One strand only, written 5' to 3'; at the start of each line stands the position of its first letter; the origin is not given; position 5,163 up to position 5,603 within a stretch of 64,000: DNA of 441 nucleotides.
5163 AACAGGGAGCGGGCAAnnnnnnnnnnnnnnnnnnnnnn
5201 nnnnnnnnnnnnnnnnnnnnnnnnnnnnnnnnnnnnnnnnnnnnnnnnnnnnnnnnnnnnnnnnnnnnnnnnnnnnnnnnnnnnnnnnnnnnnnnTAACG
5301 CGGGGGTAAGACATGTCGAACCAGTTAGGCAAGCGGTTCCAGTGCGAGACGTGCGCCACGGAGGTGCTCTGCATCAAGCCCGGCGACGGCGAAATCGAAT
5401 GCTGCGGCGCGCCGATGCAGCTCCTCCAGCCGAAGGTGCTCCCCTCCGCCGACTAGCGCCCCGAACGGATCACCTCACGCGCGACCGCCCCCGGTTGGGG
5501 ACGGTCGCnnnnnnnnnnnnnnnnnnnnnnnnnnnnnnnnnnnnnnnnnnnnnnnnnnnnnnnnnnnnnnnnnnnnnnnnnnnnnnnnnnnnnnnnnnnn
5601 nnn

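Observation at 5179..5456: Two tandem desulforedoxin-like mini-genes missed by the ORF track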

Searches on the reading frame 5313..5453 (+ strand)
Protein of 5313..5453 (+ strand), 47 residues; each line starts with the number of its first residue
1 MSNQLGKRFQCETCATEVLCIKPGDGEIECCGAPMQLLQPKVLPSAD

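Call 3: search_protein_families(library=pfam, proteins=[window:5313-5453:+], max_evalue=10)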
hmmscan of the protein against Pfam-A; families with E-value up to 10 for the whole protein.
seq(47 aa): 1 family
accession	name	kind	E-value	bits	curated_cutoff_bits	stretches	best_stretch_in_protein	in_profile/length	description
PF06397.17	Desulfoferrod_N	-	7.2e-07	29.2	23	1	7-38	5-36/36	Desulfoferrodoxin, N-terminal domain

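Call 4: search_protein_families(library=ncbifam, proteins=[window:5313-5453:+], max_evalue=10)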
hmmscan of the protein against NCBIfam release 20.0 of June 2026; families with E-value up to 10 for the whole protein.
seq(47 aa): 2 families
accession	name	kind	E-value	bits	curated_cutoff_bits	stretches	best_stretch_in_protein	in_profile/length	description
TIGR00320.1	dfx_rbo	equivalog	5.6e-06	26.6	146.9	1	7-41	6-40/125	desulfoferrodoxin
TIGR00319.1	desulf_FeS4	domain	0.00016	21.2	36.05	1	9-35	8-34/34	desulfoferrodoxin FeS4 iron-binding domain-containing protein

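Call 12: find_homologous_proteins(query=A2, max_evalue=0.001)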
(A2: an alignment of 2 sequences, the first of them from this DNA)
Query A2 (2 sequences) (47 aa, profile of the alignment): 138 proteins with E <= 0.001 among 138 candidates; the best 120 are listed.
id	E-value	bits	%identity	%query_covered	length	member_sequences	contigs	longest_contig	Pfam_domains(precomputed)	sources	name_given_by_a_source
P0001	4.9e-26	108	85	100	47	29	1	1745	PF06397.18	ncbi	-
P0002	5.2e-26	108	85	100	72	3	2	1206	PF06397.18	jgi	jgi:hypothetical protein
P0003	1.9e-25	106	83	100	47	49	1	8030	PF06397.18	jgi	jgi:transcription elongation factor Elf1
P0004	3.0e-25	106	83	100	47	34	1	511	PF06397.18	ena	-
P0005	4.2e-25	105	83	100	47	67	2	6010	PF06397.18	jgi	jgi:hypothetical protein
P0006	5.1e-25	105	81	100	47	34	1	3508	-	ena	-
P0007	5.1e-25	105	83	100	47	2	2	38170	PF06397.18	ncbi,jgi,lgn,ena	jgi:hypothetical protein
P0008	8.3e-25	104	85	100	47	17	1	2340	PF06397.18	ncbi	-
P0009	1.5e-24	103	68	100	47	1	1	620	PF06397.18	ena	-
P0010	1.6e-24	103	87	100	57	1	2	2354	PF06397.18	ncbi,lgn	-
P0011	1.7e-24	103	83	100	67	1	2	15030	PF06397.18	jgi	jgi:desulfoferrodoxin-like iron-binding protein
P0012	1.9e-24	103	83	100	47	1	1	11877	PF06397.18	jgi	jgi:desulfoferrodoxin-like iron-binding protein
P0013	2.5e-24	103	85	100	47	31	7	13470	PF06397.18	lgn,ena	-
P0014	3.0e-24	102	81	100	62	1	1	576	-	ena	-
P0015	3.2e-24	102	81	100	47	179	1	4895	PF06397.18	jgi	-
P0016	3.7e-24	102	81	100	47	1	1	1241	PF06397.18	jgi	jgi:hypothetical protein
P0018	5.0e-24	102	81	100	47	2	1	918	PF06397.18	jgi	-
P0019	5.6e-24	102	85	100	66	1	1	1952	PF06397.18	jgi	-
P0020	7.1e-24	101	79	100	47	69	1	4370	PF06397.18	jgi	jgi:desulfoferrodoxin-like iron-binding protein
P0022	8.5e-24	101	79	100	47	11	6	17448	PF06397.18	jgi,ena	-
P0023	9.2e-24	101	83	100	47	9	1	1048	PF06397.18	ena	-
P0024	9.5e-24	101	83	100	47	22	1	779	PF06397.18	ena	-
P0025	1.2e-23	101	83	100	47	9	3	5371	PF06397.18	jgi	jgi:hypothetical protein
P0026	1.2e-23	100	83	100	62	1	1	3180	PF06397.18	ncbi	-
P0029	2.3e-23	100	83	100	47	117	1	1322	PF06397.18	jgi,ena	jgi:hypothetical protein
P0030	3.2e-23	99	77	100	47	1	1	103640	PF06397.18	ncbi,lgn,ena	-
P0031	3.7e-23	99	83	100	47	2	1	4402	PF06397.18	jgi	jgi:hypothetical protein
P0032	4.4e-23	99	83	100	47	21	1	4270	PF06397.18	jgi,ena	jgi:hypothetical protein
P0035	6.4e-23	98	79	100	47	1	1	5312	PF06397.18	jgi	jgi:transcription elongation factor Elf1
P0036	6.6e-23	98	81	100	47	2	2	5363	PF06397.18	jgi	jgi:hypothetical protein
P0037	6.7e-23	98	77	100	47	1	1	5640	PF06397.18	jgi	jgi:transcription elongation factor Elf1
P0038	7.1e-23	98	79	100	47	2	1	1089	PF06397.18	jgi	-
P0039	7.3e-23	98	83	100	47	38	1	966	PF06397.18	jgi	jgi:hypothetical protein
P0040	9.1e-23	98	77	100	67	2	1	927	PF06397.18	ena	-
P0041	9.6e-23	98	83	100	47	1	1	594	PF06397.18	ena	-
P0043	1.2e-22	97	79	100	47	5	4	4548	PF06397.18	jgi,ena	jgi:hypothetical protein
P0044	1.4e-22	97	77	100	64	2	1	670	PF06397.18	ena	-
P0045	1.5e-22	97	81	100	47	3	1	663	PF06397.18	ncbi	-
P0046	1.6e-22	97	81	100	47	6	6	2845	PF06397.18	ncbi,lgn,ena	-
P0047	1.9e-22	97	79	100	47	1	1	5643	PF06397.18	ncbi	ncbi:MAG: hypothetical protein ACUVV3_10065 [Dehalococcoidia bacterium]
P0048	2.4e-22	96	77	100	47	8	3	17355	PF06397.18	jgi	jgi:desulfoferrodoxin-like iron-binding protein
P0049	2.7e-22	96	81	100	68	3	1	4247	PF06397.18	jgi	jgi:desulfoferrodoxin-like iron-binding protein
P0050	3.1e-22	96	79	100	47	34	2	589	PF06397.18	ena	-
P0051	3.3e-22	96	81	100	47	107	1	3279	PF06397.18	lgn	-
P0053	4.4e-22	96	79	100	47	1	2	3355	PF06397.18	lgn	-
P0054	4.7e-22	95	79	100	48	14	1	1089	PF06397.18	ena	-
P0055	5.6e-22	95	79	100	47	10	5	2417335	PF06397.18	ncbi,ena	-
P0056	5.9e-22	95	79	100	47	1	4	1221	PF06397.18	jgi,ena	-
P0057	7.3e-22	95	81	100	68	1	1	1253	PF06397.18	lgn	-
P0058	7.5e-22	95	81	100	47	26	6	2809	PF06397.18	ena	-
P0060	8.4e-22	95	79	100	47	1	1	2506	PF06397.18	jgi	jgi:hypothetical protein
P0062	1.5e-21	94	81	100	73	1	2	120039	PF06397.18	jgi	-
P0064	1.6e-21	94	79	100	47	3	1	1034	PF06397.18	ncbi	-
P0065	1.7e-21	94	77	100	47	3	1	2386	PF06397.18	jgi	-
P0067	2.0e-21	93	74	100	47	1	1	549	PF06397.18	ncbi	-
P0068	2.1e-21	93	72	100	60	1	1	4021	PF06397.18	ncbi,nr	ncbi:MAG: hypothetical protein E3J29_01755 [Dehalococcoidia bacterium]|nr:MAG: hypothetical protein 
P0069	2.3e-21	93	79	100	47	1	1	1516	PF06397.18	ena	-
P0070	3.6e-21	93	79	100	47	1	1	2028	PF06397.18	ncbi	-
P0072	4.4e-21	92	77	100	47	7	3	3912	PF06397.18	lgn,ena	-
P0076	1.2e-20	91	77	100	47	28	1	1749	PF06397.18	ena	-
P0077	1.3e-20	91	74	100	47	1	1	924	PF06397.18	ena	-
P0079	2.2e-20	90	76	98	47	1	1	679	PF06397.18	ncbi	-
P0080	3.3e-20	90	74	100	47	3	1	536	PF06397.18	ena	-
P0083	8.5e-20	88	54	83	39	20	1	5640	PF06397.18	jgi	jgi:desulfoferrodoxin-like iron-binding protein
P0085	1.5e-19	87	59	83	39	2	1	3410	PF06397.18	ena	-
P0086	1.6e-19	87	56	83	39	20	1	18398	PF06397.18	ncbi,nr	ncbi:MAG: desulfoferrodoxin [Chloroflexi bacterium]|nr:MAG: desulfoferrodoxin [Chloroflexota bacteri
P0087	2.4e-19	87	54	83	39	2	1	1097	PF06397.18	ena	-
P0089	3.1e-19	86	77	94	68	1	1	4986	PF06397.18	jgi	jgi:hypothetical protein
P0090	4.4e-19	86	66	100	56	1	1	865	PF06397.18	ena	-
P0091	4.5e-19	86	59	83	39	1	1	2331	PF06397.18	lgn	-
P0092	5.5e-19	86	54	83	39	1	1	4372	PF06397.18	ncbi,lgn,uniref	ncbi:unnamed protein product [marine sediment metagenome]|uniref:Desulfoferrodoxin N-terminal domain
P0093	7.8e-19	85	56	83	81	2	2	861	PF06397.18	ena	-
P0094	8.3e-19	85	56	83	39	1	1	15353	PF06397.18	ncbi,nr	ncbi:MAG: desulfoferrodoxin [Dehalococcoidia bacterium]|nr:desulfoferrodoxin [Dehalococcoidia bacter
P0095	9.1e-19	85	54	79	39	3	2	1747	PF06397.18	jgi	-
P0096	9.4e-19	85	51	83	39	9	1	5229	PF06397.18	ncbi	-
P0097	9.6e-19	85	56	83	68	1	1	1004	PF06397.18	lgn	-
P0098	1.3e-18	84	54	79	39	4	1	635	PF06397.18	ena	-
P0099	1.7e-18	84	51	79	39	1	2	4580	PF06397.18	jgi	jgi:desulfoferrodoxin-like iron-binding protein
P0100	1.9e-18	84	56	83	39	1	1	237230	PF06397.18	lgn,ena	-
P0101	2.1e-18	84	57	79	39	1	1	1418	PF06397.18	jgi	jgi:desulfoferrodoxin-like iron-binding protein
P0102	2.3e-18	84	51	83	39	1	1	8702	PF06397.18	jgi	jgi:desulfoferrodoxin-like iron-binding protein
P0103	2.7e-18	83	56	83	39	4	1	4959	PF06397.18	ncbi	ncbi:MAG TPA: desulfoferrodoxin [Dehalococcoidia bacterium]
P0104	2.8e-18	83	51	83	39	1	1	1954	PF06397.18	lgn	-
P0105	3.1e-18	83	49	83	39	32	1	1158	PF06397.18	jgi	-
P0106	4.0e-18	83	49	83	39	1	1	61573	PF06397.18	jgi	jgi:desulfoferrodoxin-like iron-binding protein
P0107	5.1e-18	83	51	83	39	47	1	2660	PF06397.18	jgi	-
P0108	7.3e-18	82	54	83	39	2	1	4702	PF06397.18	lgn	-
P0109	1.1e-17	81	56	83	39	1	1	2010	PF06397.18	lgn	-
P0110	1.2e-17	81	49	83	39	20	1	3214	PF06397.18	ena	-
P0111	1.3e-17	81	53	77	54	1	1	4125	PF06397.18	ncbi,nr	ncbi:MAG TPA: hypothetical protein VNM43_00760 [Dehalococcoidia bacterium]|nr:hypothetical protein [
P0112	1.4e-17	81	56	83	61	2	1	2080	PF06397.18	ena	-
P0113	1.4e-17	81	56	83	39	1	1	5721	PF06397.18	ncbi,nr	ncbi:MAG: hypothetical protein MUP62_01890 [Dehalococcoidia bacterium]|nr:hypothetical protein [Deha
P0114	1.9e-17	81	54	79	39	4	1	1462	PF06397.18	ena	-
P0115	1.9e-17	81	51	83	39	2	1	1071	PF06397.18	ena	-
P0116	2.1e-17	81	54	83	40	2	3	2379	PF06397.18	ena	-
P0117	2.1e-17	81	54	83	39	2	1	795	PF06397.18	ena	-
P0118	2.8e-17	80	53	77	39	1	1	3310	PF06397.18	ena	-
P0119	3.4e-17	80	50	77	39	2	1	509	PF06397.18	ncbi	-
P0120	4.7e-17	79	53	77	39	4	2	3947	PF06397.18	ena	-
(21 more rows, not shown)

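Call 14: find_encoding_contigs(protein=P0055, flank=8000, max_places=4)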
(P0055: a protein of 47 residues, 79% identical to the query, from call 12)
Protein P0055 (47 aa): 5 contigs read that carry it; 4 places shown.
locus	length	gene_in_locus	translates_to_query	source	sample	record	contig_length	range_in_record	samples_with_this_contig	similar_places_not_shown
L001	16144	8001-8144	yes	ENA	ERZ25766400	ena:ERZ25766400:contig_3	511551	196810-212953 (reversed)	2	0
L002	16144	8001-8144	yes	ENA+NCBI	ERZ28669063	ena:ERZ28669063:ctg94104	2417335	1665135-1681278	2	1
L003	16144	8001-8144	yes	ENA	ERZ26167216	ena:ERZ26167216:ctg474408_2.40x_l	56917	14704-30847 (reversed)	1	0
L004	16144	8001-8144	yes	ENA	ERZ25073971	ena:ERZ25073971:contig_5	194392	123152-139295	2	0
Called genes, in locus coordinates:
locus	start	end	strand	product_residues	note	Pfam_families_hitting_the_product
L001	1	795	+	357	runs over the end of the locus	-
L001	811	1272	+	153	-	PF13384:HTH_23 (weak)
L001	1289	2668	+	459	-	-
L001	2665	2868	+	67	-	-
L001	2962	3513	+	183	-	-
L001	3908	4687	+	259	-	PF00033:Cytochrome_B, PF14358:DUF4405, PF13631:Cytochrom_B_N_2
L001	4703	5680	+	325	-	PF00032:Cytochrom_B_C (weak)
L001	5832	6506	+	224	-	PF00355:Rieske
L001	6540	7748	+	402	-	-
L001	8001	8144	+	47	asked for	PF06397:Desulfoferrod_N (weak)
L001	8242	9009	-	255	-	-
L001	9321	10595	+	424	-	PF05977:MFS_3, PF07690:MFS_1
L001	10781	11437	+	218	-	PF12797:Fer4_2 (weak), PF13187:Fer4_9 (faint), PF13237:Fer4_10 (faint), PF12838:Fer4_7 (weak), PF13247:Fer4_11, PF00037:Fer4 (weak), PF12797:Fer4_2 (weak), PF12837:Fer4_6, +2 more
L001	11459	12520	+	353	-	PF03916:NrfD (weak), PF04976:DmsC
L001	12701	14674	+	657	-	PF02730:AFOR_N, PF01314:AFOR_C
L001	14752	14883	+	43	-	-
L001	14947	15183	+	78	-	-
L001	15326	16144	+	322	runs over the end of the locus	PF01370:Epimerase, PF07993:NAD_binding_4 (faint), PF13460:NAD_binding_10, PF16363:GDP_Man_Dehyd (faint)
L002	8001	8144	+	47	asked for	PF06397:Desulfoferrod_N (weak)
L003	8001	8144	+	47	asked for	PF06397:Desulfoferrod_N (weak)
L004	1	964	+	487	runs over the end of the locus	-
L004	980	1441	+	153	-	PF13384:HTH_23 (weak)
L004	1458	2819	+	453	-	PF05133:SPP1_portal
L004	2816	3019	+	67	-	-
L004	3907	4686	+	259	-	PF00033:Cytochrome_B, PF14358:DUF4405, PF13631:Cytochrom_B_N_2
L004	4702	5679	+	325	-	PF00032:Cytochrom_B_C (weak)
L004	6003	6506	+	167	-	PF00355:Rieske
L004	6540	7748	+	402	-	-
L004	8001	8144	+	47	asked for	PF06397:Desulfoferrod_N (weak)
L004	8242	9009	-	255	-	-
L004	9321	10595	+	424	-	PF05977:MFS_3, PF07690:MFS_1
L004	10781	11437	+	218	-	PF12797:Fer4_2 (weak), PF13187:Fer4_9 (faint), PF13237:Fer4_10 (faint), PF12838:Fer4_7 (weak), PF13247:Fer4_11, PF00037:Fer4 (weak), PF12797:Fer4_2 (weak), PF12837:Fer4_6, +2 more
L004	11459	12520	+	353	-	PF03916:NrfD (weak), PF04976:DmsC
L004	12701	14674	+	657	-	PF02730:AFOR_N, PF01314:AFOR_C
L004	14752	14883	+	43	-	-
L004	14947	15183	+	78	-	-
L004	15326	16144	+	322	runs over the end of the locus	PF01370:Epimerase, PF07993:NAD_binding_4 (faint), PF13460:NAD_binding_10, PF16363:GDP_Man_Dehyd (faint)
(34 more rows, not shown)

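Call 15: find_encoding_contigs(protein=P0100, flank=8000, max_places=3)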
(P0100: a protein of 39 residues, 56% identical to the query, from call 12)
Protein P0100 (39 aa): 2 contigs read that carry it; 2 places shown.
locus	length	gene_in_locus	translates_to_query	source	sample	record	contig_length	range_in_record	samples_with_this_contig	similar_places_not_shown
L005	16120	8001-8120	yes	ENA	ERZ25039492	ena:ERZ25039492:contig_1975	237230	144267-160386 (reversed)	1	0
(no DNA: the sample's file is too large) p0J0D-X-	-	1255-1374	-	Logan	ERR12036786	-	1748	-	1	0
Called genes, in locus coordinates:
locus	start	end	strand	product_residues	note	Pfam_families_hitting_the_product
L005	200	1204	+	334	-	PF01565:FAD_binding_4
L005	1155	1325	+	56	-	PF08031:BBE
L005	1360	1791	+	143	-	-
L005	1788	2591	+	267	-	PF02142:MGS, PF01808:AICARFT_IMPCHas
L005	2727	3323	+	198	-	PF01808:AICARFT_IMPCHas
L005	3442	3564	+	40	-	-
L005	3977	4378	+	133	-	PF00033:Cytochrome_B, PF13631:Cytochrom_B_N_2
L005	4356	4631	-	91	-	-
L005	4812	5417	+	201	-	-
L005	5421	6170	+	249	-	PF00355:Rieske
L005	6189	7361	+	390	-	PF00034:Cytochrom_C (faint), PF13442:Cytochrome_CBB3 (faint), PF13473:Cupredoxin_1 (faint), PF00127:Copper-bind (weak)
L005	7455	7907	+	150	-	PF13473:Cupredoxin_1, PF00127:Copper-bind (weak)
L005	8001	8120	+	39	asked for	PF06397:Desulfoferrod_N (weak)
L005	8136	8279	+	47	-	-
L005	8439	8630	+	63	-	PF01165:Ribosomal_S21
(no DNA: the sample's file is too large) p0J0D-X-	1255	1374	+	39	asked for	PF06397:Desulfoferrod_N (weak)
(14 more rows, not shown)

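Call 20: find_related_loci(query=A3, collection=genome_contigs, flank=10000)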
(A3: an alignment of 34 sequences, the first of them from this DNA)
Query A3 (47 aa) in genome_contigs; peptide patterns used: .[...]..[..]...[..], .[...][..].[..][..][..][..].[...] (x = any residue, [..] = any of these).
599 stretches matched a pattern (row limit reached: there are more); 579 encode a relative of the query (tblastn E <= 1e-3); the best 80 are kept; 80 distinct loci.
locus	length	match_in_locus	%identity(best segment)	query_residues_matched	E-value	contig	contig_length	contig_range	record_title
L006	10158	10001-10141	89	1-47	2e-25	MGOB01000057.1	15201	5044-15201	MAG: Chloroflexi bacterium RBG_16_68_14 RBG_16_scaffold_3340, whole genome shotgun sequence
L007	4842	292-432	87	1-47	1e-25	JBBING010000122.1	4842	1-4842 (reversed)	MAG: Chloroflexota bacterium isolate BQF170218_bin_250 NODE_6980_length_4842_cov_6.214330, whole genome shotgun sequence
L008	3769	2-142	87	1-47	7e-25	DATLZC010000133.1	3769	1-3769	MAG TPA_asm: Dehalococcoidia bacterium isolate SMAG_U13288 k141_130144, whole genome shotgun sequence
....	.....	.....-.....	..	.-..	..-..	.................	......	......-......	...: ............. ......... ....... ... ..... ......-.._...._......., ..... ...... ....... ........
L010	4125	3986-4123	87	1-46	1e-24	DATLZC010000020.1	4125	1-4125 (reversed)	MAG TPA_asm: Dehalococcoidia bacterium isolate SMAG_U13288 k141_398422, whole genome shotgun sequence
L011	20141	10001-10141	85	1-47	1e-24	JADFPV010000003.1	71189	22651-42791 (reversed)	MAG: Chloroflexota bacterium isolate B76T1B5 B76T1B5_NODE146, whole genome shotgun sequence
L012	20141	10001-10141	85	1-47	3e-24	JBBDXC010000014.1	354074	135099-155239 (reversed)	MAG: Dehalococcoidia bacterium isolate LejiaD_65_29 Lejia_D_29_length_354074_cov_17, whole genome shotgun sequence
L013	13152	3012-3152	85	1-47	4e-24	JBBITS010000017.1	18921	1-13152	MAG: Chloroflexota bacterium isolate STF170223_bin_401 NODE_1046_length_18921_cov_4.076540, whole genome shotgun sequenc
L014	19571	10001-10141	85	1-47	6e-24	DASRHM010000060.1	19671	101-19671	MAG TPA_asm: Dehalococcoidia bacterium isolate SMAG_U10084 k141_902874, whole genome shotgun sequence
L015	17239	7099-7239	83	1-47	5e-24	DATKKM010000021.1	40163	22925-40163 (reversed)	MAG TPA_asm: Dehalococcoidia bacterium isolate SMAG_U14657 k141_1611761, whole genome shotgun sequence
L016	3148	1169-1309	81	1-47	5e-24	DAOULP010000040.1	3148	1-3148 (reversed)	MAG TPA_asm: Dehalococcoidia bacterium isolate W31_46 k127_962308, whole genome shotgun sequence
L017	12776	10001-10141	85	1-47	5e-24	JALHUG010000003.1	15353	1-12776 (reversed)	MAG: Dehalococcoidia bacterium isolate PFL44 seq_42955, whole genome shotgun sequence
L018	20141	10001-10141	83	1-47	6e-24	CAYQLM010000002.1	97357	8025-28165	MAG TPA_asm: uncultured Dehalococcoidia bacterium isolate SRP119689_co1_20 genome assembly, contig: NODE_189_length_9735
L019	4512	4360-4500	83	1-47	6e-24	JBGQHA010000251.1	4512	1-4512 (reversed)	MAG: Dehalococcoidia bacterium isolate OBJ2_061818_090_14 k141_71382_length_4512_cov_62.0700, whole genome shotgun seque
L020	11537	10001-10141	83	1-47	9e-24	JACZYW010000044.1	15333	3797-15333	MAG: Chloroflexota bacterium isolate B27T3L8 B27T3L8_NODE976, whole genome shotgun sequence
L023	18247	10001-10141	81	1-47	1e-23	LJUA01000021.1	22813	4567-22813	MAG: Dehalococcoidia bacterium SM23_28_2 WORSMTZ_6212, whole genome shotgun sequence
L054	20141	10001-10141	79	1-47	9e-23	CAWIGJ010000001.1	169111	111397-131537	MAG: uncultured Chloroflexia bacterium isolate MFD03726.bin.1.243 genome assembly, contig: contig_108287, whole genome s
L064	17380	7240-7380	77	1-47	1e-22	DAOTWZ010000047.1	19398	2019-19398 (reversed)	MAG TPA_asm: Dehalococcoidia bacterium isolate H17_190 k77_213979, whole genome shotgun sequence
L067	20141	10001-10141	81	1-47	2e-22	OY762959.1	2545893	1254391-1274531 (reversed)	MAG: Dehalococcoidia bacterium isolate a8fc5444-7059-4be1-bdcb-92646be6befe genome assembly, chromosome: 1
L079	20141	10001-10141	77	1-47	5e-22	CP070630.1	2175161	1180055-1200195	MAG: Dehalococcoidia bacterium isolate bin98 chromosome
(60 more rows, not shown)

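Call 31: search_protein_representatives(alignment_id=A3)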
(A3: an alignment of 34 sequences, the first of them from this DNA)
Query: 34 sequences, 47 profile positions. Proteins with E-value up to 0.001 (for the whole library): 1236; up to 1e-10: 285; up to 1e-30: 1. The best 150 are listed.
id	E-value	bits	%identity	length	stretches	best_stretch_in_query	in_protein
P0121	2.8e-45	168.4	-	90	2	2-47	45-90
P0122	1.6e-29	117.9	-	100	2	5-47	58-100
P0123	3.2e-27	110.6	-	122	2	1-39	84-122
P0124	5.0e-26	106.8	-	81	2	1-47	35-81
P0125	2.1e-25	104.8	-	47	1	1-47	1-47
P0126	1.1e-23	99.3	-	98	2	3-47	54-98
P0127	1.7e-23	98.7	-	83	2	5-47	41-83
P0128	2.4e-23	98.2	-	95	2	4-46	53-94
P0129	2.8e-23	98.0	-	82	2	3-47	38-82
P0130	1.2e-21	92.7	-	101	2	3-47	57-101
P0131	1.4e-21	92.6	-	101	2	1-40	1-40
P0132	3.3e-21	91.4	-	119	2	4-47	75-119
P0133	8.9e-21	90.0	-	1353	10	4-35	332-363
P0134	1.2e-20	89.6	-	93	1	1-47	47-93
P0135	8.7e-20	86.8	-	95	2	5-47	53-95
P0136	1.5e-19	86.1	-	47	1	1-47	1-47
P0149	3.3e-18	81.8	-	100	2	5-47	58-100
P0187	1.7e-15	73.1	-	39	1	1-39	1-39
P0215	1.3e-14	70.2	-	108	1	3-47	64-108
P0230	2.8e-14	69.2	-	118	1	3-47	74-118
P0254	1.7e-13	66.7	-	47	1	1-47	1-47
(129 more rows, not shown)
